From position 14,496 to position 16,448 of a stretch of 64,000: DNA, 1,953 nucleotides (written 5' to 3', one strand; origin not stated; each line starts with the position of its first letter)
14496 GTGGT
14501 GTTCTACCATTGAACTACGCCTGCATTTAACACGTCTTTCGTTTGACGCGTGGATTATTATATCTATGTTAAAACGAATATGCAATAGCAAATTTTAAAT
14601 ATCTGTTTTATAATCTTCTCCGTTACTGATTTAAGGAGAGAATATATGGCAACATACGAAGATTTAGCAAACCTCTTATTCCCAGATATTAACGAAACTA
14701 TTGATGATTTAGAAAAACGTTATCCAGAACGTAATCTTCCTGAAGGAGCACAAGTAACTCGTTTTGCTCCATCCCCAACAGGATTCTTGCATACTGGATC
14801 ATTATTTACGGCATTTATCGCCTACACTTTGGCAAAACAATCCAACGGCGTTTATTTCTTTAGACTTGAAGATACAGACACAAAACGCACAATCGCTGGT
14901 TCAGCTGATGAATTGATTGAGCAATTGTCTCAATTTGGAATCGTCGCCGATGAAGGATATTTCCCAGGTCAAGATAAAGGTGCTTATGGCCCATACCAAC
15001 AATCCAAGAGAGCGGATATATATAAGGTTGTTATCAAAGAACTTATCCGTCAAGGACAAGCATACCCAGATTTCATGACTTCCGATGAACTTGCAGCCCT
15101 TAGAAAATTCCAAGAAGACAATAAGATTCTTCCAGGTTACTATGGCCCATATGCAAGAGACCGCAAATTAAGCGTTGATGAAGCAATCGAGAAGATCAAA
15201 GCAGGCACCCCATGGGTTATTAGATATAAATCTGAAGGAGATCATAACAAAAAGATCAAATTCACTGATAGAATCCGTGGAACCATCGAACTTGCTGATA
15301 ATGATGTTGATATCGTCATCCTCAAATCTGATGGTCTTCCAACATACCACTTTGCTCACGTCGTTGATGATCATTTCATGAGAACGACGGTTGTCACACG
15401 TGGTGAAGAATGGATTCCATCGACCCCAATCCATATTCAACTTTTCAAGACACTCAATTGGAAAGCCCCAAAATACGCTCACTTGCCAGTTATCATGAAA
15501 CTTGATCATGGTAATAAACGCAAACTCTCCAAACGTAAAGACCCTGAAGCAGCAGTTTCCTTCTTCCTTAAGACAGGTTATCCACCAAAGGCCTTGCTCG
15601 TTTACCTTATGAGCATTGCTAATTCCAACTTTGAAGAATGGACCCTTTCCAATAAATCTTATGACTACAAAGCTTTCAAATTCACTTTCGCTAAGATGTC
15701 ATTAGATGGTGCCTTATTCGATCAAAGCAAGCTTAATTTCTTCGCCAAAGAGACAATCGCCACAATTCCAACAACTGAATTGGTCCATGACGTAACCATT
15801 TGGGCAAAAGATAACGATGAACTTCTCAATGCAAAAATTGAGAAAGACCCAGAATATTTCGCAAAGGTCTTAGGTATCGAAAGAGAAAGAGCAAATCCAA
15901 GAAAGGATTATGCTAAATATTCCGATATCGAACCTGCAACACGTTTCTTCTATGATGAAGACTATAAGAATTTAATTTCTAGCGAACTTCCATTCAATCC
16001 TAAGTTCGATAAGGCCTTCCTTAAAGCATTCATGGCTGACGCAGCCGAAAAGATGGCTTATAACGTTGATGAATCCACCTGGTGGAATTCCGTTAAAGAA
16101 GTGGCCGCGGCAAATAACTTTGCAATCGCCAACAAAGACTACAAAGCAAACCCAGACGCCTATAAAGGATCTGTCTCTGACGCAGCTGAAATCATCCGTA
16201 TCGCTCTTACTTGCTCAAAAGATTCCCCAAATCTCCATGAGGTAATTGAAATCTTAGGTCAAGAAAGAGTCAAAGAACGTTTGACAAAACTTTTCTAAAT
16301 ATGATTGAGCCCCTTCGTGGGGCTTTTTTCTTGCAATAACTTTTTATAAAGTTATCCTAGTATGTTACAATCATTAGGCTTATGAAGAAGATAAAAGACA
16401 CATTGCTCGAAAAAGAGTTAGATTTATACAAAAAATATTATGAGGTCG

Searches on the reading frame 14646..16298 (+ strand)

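Call 81: search_protein_families(library=pfam, proteins=[window:14646-16298:+], max_evalue=0.001)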
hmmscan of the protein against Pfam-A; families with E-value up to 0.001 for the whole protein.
window:14646-16298:+ (550 aa): 2 families
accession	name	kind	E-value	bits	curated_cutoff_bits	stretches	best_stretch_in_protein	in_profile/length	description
PF00749.27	tRNA-synt_1c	-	2.1e-67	227.7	23.4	1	37-333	3-284/314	tRNA synthetases class I (E and Q), catalytic domain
PF19269.4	Anticodon_2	-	7.3e-08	33.4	23.6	1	509-548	100-139/141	Anticodon binding domain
